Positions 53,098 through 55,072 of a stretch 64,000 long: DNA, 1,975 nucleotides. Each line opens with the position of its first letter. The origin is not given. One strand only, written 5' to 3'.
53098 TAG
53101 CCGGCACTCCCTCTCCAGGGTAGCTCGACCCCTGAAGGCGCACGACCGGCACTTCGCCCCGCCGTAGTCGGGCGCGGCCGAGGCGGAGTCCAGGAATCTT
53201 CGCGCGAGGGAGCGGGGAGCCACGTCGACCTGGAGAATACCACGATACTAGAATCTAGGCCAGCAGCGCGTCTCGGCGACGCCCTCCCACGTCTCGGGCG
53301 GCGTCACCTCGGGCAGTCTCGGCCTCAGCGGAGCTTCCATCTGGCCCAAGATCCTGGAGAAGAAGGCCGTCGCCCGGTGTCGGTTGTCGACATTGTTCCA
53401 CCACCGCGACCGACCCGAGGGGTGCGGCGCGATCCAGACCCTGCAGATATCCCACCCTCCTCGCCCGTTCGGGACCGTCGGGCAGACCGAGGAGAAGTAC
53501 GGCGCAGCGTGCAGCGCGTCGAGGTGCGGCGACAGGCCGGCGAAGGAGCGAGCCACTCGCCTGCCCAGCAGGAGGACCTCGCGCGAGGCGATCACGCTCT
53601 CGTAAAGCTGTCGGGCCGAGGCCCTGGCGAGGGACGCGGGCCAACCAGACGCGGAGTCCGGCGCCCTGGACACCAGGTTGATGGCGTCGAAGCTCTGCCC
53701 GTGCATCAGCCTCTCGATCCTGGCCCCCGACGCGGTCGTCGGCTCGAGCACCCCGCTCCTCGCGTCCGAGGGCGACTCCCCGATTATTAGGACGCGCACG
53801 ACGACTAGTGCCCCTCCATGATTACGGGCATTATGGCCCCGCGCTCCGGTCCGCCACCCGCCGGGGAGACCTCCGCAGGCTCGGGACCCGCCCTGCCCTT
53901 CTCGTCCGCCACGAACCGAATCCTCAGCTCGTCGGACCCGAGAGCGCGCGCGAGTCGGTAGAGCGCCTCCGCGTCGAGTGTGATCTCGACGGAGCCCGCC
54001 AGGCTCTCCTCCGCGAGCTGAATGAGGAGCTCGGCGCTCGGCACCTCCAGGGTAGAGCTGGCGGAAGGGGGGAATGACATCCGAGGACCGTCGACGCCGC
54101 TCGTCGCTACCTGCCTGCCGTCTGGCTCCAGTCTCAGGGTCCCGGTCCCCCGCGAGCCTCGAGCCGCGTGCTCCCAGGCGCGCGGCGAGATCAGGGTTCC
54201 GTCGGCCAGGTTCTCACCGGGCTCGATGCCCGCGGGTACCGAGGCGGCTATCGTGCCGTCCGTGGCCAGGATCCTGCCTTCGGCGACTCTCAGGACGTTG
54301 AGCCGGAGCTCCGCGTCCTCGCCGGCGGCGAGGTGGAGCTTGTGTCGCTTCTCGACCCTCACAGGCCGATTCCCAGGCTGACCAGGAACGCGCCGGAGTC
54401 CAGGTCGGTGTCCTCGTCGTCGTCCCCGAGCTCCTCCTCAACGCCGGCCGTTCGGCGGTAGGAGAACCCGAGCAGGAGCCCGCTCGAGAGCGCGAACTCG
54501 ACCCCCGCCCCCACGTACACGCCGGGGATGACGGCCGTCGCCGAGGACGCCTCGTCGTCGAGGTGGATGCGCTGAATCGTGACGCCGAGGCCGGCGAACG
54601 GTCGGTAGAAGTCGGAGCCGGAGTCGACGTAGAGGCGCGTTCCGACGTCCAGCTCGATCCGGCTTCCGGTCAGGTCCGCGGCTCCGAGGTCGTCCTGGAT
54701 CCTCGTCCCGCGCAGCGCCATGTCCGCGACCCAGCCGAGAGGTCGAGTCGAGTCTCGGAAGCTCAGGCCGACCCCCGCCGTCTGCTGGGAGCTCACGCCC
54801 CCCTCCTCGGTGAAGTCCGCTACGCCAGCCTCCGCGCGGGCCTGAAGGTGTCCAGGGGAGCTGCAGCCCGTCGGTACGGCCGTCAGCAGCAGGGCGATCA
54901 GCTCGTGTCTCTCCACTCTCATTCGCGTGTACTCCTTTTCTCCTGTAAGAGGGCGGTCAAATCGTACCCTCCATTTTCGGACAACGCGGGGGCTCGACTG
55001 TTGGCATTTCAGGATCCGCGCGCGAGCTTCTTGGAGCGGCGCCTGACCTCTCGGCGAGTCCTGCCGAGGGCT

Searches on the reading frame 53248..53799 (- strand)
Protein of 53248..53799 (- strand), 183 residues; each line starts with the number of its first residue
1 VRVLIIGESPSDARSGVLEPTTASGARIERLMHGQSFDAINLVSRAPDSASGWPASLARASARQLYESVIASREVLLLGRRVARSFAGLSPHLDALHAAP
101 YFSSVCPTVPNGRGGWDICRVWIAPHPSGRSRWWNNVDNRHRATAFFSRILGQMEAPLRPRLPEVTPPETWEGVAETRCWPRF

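Call 11: search_protein_families(library=phrogs, proteins=[window:53248-53799:-], max_evalue=0.001)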
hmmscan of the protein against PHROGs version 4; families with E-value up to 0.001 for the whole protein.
window:53248-53799:- (183 aa): 1 family
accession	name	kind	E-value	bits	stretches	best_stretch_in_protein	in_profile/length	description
phrog_12275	-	unknown function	1.2e-08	35.9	1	21-154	26-154/168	-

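Call 86: search_protein_families(library=pfam, proteins=[window:53248-53799:-], max_evalue=0.01)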
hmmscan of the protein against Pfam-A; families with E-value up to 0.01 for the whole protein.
window:53248-53799:- (183 aa): 1 family
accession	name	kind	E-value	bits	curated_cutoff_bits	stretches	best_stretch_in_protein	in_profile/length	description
PF03167.25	UDG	-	3.4e-07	30.9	24.3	1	2-142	9-133/141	Uracil DNA glycosylase superfamily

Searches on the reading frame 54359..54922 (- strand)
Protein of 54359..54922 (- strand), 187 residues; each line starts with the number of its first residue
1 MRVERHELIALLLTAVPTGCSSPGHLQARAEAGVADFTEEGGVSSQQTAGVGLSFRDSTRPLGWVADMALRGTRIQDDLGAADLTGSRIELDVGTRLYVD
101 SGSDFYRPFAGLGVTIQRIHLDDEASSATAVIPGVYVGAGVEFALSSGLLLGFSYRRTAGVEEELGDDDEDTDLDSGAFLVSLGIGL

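Call 11: search_protein_families(library=phrogs, proteins=[window:54359-54922:-], max_evalue=0.001)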
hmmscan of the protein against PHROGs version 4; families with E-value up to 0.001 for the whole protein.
window:54359-54922:- (187 aa): 0 families

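Call 86: search_protein_families(library=pfam, proteins=[window:54359-54922:-], max_evalue=0.01)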
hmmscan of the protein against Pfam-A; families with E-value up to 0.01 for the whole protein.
window:54359-54922:- (187 aa): 1 family
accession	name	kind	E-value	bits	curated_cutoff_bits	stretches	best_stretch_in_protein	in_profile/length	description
PF13505.12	OMP_b-brl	-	1.8e-08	35.2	28.7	1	9-184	4-172/175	Outer membrane protein beta-barrel domain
